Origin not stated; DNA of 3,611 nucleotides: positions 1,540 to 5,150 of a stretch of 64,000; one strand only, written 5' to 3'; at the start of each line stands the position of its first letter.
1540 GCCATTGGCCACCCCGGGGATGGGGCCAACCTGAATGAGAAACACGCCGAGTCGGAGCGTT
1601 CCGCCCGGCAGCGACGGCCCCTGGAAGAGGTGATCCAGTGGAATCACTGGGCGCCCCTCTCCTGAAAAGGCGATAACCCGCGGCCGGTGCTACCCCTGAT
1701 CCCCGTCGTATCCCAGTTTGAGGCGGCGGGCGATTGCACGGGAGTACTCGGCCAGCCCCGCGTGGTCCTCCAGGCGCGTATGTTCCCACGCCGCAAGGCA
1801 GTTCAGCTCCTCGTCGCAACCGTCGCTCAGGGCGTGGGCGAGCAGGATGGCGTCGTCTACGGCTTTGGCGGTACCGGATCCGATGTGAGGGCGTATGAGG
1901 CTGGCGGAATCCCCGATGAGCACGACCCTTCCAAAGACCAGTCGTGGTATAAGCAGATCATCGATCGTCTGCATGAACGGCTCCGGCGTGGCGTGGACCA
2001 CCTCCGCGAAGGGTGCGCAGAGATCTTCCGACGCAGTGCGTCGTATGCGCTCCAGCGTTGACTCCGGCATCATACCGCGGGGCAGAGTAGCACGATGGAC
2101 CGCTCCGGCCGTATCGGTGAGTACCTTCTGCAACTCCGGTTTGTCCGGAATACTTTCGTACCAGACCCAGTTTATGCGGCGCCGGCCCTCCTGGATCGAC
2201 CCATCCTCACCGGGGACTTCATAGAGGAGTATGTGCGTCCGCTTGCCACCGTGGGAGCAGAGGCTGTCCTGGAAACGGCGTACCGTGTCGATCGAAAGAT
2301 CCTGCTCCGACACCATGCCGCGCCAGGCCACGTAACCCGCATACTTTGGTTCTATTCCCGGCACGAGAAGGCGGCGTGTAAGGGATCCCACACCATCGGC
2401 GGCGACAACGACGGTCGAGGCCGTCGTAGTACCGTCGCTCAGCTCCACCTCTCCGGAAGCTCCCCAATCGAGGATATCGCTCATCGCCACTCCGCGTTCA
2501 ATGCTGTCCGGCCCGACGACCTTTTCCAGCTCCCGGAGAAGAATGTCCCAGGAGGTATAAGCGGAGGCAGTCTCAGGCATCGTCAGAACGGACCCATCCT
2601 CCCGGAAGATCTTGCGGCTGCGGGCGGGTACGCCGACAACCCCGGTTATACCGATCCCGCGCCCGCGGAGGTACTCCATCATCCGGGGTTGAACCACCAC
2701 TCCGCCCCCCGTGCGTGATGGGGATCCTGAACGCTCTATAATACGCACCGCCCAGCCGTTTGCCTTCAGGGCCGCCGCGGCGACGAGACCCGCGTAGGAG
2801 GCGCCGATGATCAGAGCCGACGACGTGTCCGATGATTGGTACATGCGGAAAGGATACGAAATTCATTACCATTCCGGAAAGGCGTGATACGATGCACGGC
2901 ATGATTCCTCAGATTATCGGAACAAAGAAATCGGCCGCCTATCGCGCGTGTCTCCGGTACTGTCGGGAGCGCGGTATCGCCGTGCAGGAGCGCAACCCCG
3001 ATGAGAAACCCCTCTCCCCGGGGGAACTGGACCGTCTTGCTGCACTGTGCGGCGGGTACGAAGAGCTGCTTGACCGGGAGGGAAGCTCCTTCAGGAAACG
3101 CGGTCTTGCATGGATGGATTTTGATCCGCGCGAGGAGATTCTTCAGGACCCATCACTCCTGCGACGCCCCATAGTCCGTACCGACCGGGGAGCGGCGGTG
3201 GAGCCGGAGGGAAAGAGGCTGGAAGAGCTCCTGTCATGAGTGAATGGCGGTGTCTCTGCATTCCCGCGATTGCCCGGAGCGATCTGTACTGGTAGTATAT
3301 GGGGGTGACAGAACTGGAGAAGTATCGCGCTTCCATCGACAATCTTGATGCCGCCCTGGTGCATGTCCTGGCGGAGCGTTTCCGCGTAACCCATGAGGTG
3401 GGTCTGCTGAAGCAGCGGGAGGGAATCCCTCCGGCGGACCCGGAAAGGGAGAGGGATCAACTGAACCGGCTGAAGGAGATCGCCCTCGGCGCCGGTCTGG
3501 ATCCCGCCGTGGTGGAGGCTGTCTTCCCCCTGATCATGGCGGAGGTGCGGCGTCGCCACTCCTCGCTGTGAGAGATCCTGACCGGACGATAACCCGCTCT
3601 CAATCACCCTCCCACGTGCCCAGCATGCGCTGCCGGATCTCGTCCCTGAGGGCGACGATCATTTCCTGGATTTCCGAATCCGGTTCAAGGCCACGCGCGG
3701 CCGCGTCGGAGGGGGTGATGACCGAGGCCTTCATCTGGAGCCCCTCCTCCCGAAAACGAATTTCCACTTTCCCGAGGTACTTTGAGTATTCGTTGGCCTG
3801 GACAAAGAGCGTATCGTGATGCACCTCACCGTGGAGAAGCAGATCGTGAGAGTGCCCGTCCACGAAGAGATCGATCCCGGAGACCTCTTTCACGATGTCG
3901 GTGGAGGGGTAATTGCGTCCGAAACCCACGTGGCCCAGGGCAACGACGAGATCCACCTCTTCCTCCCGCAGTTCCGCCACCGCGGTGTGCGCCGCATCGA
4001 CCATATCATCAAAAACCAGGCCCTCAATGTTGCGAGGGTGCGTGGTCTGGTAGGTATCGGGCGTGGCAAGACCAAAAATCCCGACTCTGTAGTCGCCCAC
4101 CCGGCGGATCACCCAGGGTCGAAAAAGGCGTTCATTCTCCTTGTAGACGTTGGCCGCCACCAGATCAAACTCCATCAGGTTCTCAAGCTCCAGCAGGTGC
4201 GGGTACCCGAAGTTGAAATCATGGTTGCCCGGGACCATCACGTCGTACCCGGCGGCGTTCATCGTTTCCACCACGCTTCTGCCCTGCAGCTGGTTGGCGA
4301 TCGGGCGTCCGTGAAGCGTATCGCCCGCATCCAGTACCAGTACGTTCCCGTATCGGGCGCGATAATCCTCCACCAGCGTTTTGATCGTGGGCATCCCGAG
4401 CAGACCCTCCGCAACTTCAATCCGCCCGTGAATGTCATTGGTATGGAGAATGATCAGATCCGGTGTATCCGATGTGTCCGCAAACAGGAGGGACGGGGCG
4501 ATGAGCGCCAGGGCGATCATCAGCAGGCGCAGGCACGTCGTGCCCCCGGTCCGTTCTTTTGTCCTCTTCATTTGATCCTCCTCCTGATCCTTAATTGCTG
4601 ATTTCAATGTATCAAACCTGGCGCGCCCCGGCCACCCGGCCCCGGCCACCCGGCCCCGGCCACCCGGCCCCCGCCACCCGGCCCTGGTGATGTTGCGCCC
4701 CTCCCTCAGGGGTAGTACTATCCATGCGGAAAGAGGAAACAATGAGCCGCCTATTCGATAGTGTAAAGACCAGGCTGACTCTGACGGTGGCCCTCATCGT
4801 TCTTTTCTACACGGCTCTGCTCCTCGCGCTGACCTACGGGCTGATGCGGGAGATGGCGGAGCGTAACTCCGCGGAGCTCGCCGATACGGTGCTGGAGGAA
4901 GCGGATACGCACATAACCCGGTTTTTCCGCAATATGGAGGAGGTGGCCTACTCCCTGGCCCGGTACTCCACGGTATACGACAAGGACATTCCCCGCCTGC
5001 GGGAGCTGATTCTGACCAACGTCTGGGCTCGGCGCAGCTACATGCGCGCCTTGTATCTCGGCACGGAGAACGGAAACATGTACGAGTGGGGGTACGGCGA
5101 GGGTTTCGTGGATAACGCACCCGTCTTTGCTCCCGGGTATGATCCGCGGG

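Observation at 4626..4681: Four tandem copies of a 14-bp GC-rich unit in the divergent promoter region between a secreted phosphoesterase and a two-component sensor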

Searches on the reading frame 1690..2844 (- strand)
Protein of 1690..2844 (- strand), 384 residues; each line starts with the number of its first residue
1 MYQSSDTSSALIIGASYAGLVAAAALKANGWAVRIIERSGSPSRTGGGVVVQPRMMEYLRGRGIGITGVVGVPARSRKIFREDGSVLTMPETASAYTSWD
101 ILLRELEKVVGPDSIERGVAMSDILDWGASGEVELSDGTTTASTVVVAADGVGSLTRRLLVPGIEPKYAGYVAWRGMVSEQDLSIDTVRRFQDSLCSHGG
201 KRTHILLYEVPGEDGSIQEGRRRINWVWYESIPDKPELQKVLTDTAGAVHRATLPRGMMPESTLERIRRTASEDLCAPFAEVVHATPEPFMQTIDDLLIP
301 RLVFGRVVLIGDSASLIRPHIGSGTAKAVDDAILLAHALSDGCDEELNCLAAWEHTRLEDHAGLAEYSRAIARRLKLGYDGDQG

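Call 4: search_protein_families(library=pfam, proteins=[window:1690-2844:-])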
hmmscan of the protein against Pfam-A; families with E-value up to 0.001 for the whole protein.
window:1690-2844:- (384 aa): 2 families
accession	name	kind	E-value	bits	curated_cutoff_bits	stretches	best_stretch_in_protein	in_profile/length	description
PF22607.2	FAD_binding-like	-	6.1e-41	139.9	27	1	168-296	1-130/130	FAD binding domain-like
PF01494.25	FAD_binding_3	-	3.3e-16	59.9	22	1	9-340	3-319/349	FAD binding domain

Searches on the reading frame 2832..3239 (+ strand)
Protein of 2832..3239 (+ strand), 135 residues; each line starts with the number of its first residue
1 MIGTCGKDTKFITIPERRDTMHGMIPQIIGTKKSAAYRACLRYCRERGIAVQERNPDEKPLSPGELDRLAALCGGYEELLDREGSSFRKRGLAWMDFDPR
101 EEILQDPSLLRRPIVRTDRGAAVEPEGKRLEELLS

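Call 75: search_protein_families(library=ncbifam, proteins=[window:2832-3239:+], max_evalue=0.00001)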
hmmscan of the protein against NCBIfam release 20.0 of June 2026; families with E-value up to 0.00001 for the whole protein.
window:2832-3239:+ (135 aa): 1 family
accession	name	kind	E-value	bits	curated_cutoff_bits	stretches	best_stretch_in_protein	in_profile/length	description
TIGR01617.1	arsC_related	subfamily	1.3e-08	35.1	75.05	1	29-120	4-101/117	Spx/MgsR family RNA polymerase-binding regulatory protein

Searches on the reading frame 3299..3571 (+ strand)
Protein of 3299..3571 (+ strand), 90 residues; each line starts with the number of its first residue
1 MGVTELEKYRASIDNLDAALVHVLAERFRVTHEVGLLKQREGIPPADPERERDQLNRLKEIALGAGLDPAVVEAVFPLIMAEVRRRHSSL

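Call 75: search_protein_families(library=ncbifam, proteins=[window:3299-3571:+], max_evalue=0.00001)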
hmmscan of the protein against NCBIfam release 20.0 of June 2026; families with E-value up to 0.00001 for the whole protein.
window:3299-3571:+ (90 aa): 17 families
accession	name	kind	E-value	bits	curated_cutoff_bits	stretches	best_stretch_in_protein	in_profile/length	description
NF006691.0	PRK09239.1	equivalog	3.1e-33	114.1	120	1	4-88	10-94/108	chorismate mutase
TIGR01795.1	CM_mono_cladeE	equivalog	2.5e-30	104.9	107.55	1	4-88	3-87/94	chorismate mutase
NF008400.0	PRK11199.1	equivalog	3.1e-14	52.7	273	1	4-84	3-83/374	bifunctional chorismate mutase/prephenate dehydrogenase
TIGR01791.2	CM_archaeal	equivalog_domain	7.5e-12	45.1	66.95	1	6-81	1-76/83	chorismate mutase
TIGR01799.1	CM_T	equivalog_domain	8.8e-12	45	95.9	1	6-82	1-77/83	chorismate mutase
TIGR01807.1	CM_P2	equivalog_domain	3.9e-11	43.1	69.55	1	6-80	1-76/76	chorismate mutase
NF004925.0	PRK06285.1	equivalog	5.3e-11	42.4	77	1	4-81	7-84/99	chorismate mutase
TIGR01801.1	CM_A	equivalog_domain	5.8e-11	42.5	106.35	1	1-77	1-76/102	chorismate mutase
NF009239.0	PRK12595.1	equivalog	3.7e-10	39.3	279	1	4-79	4-78/360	bifunctional 3-deoxy-7-phosphoheptulonate synthase/chorismate mutase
TIGR01805.1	CM_mono_grmpos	equivalog_domain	8.6e-10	38.8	71.2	1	6-57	1-52/81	chorismate mutase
TIGR01803.1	CM-like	subfamily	1.2e-08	35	73.35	1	7-83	2-78/82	chorismate mutase family protein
NF007910.0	PRK10622.1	equivalog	1.6e-08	33.9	577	1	5-81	6-82/386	bifunctional chorismate mutase/prephenate dehydratase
NF006741.0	PRK09269.1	equivalog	3.1e-08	33.5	158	1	18-76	35-93/194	chorismate mutase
NF005475.0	PRK07075.1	equivalog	1.2e-07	31.8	126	1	4-80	11-86/105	isochorismate lyase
TIGR01806.1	CM_mono2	equivalog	1.4e-07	31.6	74.15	1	19-76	8-65/114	gamma subclass chorismate mutase AroQ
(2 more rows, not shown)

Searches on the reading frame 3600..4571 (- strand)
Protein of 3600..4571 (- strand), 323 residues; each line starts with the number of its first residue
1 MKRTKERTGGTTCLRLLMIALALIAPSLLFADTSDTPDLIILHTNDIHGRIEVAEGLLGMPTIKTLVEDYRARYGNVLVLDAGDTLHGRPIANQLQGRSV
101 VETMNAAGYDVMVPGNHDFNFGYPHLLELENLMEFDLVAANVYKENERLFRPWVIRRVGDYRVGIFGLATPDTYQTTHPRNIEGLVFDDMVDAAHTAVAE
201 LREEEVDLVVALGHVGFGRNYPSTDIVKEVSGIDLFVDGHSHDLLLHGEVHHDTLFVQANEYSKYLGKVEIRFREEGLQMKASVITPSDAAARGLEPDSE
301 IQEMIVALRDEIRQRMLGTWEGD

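Call 4: search_protein_families(library=pfam, proteins=[window:3600-4571:-])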
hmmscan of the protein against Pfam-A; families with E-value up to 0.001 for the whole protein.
window:3600-4571:- (323 aa): 1 family
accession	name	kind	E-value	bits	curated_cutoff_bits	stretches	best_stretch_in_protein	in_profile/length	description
PF00149.33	Metallophos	-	2.6e-14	54.5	21.5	1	41-243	3-190/191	Calcineurin-like phosphoesterase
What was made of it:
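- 3600..4571 (-): Secreted metallophosphoesterase / 5'-nucleotidase-like gene (323 aa, N-terminal catalytic domain only). Pfam Metallophos 2.6e-14 (call 4).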

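Call 7: find_encoding_contigs(protein=window:3600-4571:-, flank=3000, max_places=10)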
Protein window:3600-4571:- (323 aa): no gene with exactly this product is on record in the collection.
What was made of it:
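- Tried and rejected: Exact-protein look-up of the window's phosphoesterase: nothing on record (call 7).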

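Call 34: find_homologous_proteins(query=window:3600-4571:-, max_evalue=1e-40)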
Query window:3600-4571:- (323 aa): 804 proteins with E <= 1e-40 among 6579 candidates; the best 120 are listed.
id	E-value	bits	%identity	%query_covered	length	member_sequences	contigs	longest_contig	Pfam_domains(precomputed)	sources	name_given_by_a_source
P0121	1.6e-212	722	100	100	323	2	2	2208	PF00149.34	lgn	-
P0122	9.7e-153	526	76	94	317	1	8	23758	PF00149.34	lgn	-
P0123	1.5e-150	519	74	95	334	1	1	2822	PF00149.34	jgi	jgi:5'-nucleotidase / UDP-sugar diphosphatase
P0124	2.7e-140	485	68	95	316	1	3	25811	PF00149.34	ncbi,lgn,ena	-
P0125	5.5e-135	468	65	99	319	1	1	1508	PF00149.34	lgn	-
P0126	1.1e-120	421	68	87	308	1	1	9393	PF00149.34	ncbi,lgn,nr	ncbi:MAG: bifunctional metallophosphatase/5'-nucleotidase [Spirochaetaceae bacterium]|nr:MAG: bifunc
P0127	2.3e-118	413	63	94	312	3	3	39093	PF00149.34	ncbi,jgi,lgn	-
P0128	2.4e-118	413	62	97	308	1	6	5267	PF00149.34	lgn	-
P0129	1.2e-115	404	60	97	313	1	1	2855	PF00149.34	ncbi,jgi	-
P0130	3.2e-115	403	64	90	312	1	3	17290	PF00149.34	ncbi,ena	-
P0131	3.5e-115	403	64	91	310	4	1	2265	PF00149.34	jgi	-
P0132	7.3e-115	402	62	95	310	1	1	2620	PF00149.34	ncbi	-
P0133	1.2e-113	398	61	94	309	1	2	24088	PF00149.34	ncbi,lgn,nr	ncbi:MAG: bifunctional metallophosphatase/5'-nucleotidase [Spirochaetaceae bacterium]|nr:MAG: bifunc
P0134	1.3e-113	397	62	93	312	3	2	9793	PF00149.34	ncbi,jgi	-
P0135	1.8e-113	397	60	94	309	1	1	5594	PF00149.34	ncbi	-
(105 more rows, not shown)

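Call 35: find_encoding_contigs(protein=P0121, flank=2000, max_places=10)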
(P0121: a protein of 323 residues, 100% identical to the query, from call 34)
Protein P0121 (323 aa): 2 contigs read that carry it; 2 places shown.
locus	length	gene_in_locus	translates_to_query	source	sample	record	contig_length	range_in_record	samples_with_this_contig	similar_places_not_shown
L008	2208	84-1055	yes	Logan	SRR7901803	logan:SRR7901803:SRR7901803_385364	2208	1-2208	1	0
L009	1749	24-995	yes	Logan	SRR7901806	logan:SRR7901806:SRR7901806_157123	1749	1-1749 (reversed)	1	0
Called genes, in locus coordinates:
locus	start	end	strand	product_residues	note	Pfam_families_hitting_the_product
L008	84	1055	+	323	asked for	PF00149:Metallophos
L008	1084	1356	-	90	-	PF01817:CM_2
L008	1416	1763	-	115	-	-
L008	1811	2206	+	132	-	?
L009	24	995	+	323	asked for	PF00149:Metallophos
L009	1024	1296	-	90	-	PF01817:CM_2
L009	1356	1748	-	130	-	?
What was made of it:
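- Tried and rejected: A variant differing by one residue (P0121) had to be found by homology search (calls 34, 35).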

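Call 42: find_encoding_contigs(protein=P0122, flank=2500, max_places=6)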
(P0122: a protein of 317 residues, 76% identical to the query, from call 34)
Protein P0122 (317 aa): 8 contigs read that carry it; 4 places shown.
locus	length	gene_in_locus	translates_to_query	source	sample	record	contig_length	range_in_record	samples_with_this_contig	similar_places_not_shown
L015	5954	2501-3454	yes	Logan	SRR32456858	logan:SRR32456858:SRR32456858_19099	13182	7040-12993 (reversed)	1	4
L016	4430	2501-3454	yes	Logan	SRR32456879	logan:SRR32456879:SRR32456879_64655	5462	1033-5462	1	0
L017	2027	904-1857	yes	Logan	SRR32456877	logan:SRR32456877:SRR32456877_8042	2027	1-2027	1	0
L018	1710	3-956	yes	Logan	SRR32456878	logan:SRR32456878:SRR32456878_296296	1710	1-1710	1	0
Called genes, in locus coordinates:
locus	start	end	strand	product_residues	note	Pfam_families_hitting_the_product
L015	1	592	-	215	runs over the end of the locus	PF00072:Response_reg, PF00196:GerE, PF04545:Sigma70_r4 (faint), PF08281:Sigma70_r4_2 (weak)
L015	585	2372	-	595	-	PF02743:dCache_1, PF22673:MCP-like_PDC_1, PF00672:HAMP, PF07730:HisKA_3 (weak), PF02518:HATPase_c (weak)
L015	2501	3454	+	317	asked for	PF00149:Metallophos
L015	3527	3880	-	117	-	PF01817:CM_2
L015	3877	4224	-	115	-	-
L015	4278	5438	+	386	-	PF01494:FAD_binding_3, PF22607:FAD_binding-like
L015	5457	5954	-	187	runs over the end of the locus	PF14512:TM1586_NiRdase (faint), PF00881:Nitroreductase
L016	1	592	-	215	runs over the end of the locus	PF00072:Response_reg, PF00196:GerE, PF04545:Sigma70_r4 (faint), PF08281:Sigma70_r4_2 (weak)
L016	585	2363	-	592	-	PF02743:dCache_1, PF22673:MCP-like_PDC_1, PF00672:HAMP, PF07730:HisKA_3 (weak), PF02518:HATPase_c (weak)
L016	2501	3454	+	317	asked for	PF00149:Metallophos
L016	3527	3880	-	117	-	PF01817:CM_2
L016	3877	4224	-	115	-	-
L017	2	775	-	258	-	?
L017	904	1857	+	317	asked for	PF00149:Metallophos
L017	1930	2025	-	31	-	?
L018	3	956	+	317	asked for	PF00149:Metallophos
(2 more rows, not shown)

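Call 49: find_encoding_contigs(protein=P0123, flank=2000, max_places=3)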
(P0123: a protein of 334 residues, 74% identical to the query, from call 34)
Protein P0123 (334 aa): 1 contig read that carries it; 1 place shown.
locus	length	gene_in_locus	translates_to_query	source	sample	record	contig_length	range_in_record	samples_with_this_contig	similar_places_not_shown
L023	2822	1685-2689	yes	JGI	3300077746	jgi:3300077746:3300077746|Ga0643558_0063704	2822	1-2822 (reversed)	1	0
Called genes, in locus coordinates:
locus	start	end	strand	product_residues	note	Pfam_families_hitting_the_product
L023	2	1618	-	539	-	?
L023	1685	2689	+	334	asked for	PF00149:Metallophos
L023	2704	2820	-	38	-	?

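Call 50: find_encoding_contigs(protein=P0126, flank=2500, max_places=3)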
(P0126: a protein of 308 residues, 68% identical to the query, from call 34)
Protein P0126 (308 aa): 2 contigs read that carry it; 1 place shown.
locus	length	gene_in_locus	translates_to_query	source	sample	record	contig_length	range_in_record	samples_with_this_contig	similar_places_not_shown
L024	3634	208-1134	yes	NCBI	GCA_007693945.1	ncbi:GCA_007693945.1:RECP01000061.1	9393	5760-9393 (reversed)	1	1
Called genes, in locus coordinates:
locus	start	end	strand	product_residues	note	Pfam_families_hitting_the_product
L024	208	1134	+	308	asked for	PF00149:Metallophos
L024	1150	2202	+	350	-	PF00762:Ferrochelatase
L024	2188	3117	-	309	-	PF03069:FmdA_AmdA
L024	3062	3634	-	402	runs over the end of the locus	PF12833:HTH_18, PF00165:HTH_AraC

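Call 54: find_encoding_contigs(protein=P0127, flank=2500, max_places=4)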
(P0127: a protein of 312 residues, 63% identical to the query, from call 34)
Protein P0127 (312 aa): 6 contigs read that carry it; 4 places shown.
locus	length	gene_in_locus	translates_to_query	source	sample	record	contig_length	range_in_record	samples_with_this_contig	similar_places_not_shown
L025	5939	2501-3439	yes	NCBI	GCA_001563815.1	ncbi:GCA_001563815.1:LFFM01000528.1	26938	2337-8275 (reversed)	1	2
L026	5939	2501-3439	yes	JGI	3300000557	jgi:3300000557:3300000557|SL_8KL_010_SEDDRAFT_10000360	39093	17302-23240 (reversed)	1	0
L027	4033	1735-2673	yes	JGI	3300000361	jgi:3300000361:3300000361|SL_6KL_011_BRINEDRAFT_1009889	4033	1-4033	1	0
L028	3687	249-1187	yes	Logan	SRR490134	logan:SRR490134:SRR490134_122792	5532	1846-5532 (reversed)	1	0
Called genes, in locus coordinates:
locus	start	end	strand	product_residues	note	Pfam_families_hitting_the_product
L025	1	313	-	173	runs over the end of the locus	PF01569:PAP2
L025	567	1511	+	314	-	PF00149:Metallophos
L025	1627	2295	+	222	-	PF02872:5_nucleotid_C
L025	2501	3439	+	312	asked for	PF00149:Metallophos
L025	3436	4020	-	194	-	PF02517:Rce1-like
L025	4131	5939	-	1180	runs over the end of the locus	PF01855:POR_N, PF17147:PFOR_II, PF01558:POR, PF10371:EKR, PF12838:Fer4_7, PF13237:Fer4_10, PF13484:Fer4_16, PF22338:Pyruv_OxRed_insertion, +6 more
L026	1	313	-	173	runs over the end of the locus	PF01569:PAP2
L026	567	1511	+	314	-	PF00149:Metallophos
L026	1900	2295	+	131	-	PF02872:5_nucleotid_C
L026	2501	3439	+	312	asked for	PF00149:Metallophos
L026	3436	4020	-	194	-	PF02517:Rce1-like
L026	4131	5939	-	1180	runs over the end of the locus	-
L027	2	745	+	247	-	?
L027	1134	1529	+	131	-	PF02872:5_nucleotid_C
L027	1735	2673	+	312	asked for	PF00149:Metallophos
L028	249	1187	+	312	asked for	PF00149:Metallophos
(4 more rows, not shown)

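Call 55: find_encoding_contigs(protein=P0130, flank=2500, max_places=4)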
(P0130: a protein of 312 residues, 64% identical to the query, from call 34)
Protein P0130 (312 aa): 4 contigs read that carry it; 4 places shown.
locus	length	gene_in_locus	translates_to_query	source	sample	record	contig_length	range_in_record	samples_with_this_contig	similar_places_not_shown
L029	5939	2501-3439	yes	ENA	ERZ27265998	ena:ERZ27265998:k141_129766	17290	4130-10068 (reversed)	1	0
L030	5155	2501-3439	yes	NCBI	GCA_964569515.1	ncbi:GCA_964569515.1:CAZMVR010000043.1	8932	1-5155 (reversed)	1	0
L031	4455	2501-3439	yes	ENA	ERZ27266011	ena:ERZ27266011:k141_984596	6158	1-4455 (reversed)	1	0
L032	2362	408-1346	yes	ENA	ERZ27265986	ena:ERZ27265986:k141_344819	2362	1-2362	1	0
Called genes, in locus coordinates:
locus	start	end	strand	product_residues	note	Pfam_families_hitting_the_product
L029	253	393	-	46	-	-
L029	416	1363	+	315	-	PF00149:Metallophos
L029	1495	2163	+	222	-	PF02872:5_nucleotid_C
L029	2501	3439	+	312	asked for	PF00149:Metallophos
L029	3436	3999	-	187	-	PF02517:Rce1-like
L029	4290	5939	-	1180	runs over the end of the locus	PF01855:POR_N, PF17147:PFOR_II, PF01558:POR, PF10371:EKR, PF12838:Fer4_7, PF13237:Fer4_10, PF13484:Fer4_16, PF22338:Pyruv_OxRed_insertion, +6 more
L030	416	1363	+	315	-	PF00149:Metallophos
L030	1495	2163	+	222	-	PF02872:5_nucleotid_C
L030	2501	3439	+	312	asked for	PF00149:Metallophos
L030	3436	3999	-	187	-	PF02517:Rce1-like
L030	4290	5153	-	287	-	?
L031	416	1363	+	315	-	PF00149:Metallophos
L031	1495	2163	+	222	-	PF02872:5_nucleotid_C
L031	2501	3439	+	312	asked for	PF00149:Metallophos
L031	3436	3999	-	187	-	PF02517:Rce1-like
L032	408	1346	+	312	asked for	PF00149:Metallophos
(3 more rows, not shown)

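Call 75: search_protein_families(library=ncbifam, proteins=[window:3600-4571:-], max_evalue=0.00001)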
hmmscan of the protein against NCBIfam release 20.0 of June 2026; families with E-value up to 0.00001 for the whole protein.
window:3600-4571:- (323 aa): 13 families
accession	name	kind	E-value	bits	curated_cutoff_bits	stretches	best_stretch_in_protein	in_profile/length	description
NF040549.1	Nt5e_LPXTG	exception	2.1e-48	165.2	1050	1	33-310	93-385/731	cell surface ecto-5'-nucleotidase Nt5e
NF007109.1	PRK09558.1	equivalog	4.3e-39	134.7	600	1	29-220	26-225/550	bifunctional UDP-sugar hydrolase/5'-nucleotidase UshA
TIGR04486.1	thiosulf_SoxB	equivalog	1.4e-38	132.5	550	1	59-314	116-369/556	thiosulfohydrolase SoxB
NF006934.0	PRK09419.1-1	subfamily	3.5e-34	117.7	1646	1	38-308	630-909/1174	multifunctional 2',3'-cyclic-nucleotide 2'-phosphodiesterase/3'-nucleotidase/5'-nucleotidase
NF041198.1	UshA_like_PCGU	equivalog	5.3e-32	111.1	275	1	19-279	4-273/519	UshA-like (seleno)protein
NF006937.0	PRK09419.1-4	equivalog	1.2e-29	102.4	2554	2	148-280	786-917/1411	multifunctional 2',3'-cyclic-nucleotide 2'-phosphodiesterase/3'-nucleotidase/5'-nucleotidase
NF006935.0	PRK09419.1-2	equivalog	3.2e-27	94.6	2801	2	143-278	802-936/1445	multifunctional 2',3'-cyclic-nucleotide 2'-phosphodiesterase/3'-nucleotidase/5'-nucleotidase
NF006938.0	PRK09420.1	equivalog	9.7e-25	87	486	1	20-245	7-263/648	bifunctional 2',3'-cyclic-nucleotide 2'-phosphodiesterase/3'-nucleotidase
TIGR01530.1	nadN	equivalog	6.9e-24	84.3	436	1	59-257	33-231/550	NAD nucleotidase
TIGR01390.1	CycNucDiestase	equivalog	8.9e-22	77.3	883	1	38-245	2-241/626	2',3'-cyclic-nucleotide 2'-phosphodiesterase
NF008871.0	PRK11907.1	equivalog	3.4e-15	55.2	1266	1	38-244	115-354/814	bifunctional 2',3'-cyclic-nucleotide 2'-phosphodiesterase/3'-nucleotidase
NF006936.0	PRK09419.1-3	equivalog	6.8e-15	53.8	2542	1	67-281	741-974/1212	multifunctional 2',3'-cyclic-nucleotide 2'-phosphodiesterase/3'-nucleotidase/5'-nucleotidase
NF006933.0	PRK09418.1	equivalog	4.5e-13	48.2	1419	1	35-243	36-288/780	bifunctional 2',3'-cyclic-nucleotide 2'-phosphodiesterase/3'-nucleotidase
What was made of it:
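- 3600..4571 (-): NCBIfam matches to UshA/Nt5e-type models are below their cut-offs (call 75).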

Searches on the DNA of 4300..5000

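Call 31: search_rna_families(source=window, start=4300, end=5000, threshold=evalue, max_evalue=1)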
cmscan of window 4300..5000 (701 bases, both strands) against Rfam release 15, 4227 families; matches with E-value up to 1: 1.
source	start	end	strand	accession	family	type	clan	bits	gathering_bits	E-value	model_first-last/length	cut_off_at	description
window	4701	4882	-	RF02042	HOTTIP_3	Gene; lncRNA;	-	10.2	50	0.47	189-353/353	no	HOXA transcript at the distal tip, conserved region 3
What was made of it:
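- On Dispersed repeat or known RNA element: Rfam gives only a chance-level hit at E = 0.47 (call 31).
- Tried and rejected: Rfam search of 4300-5000: only a chance-level lncRNA hit (call 31).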
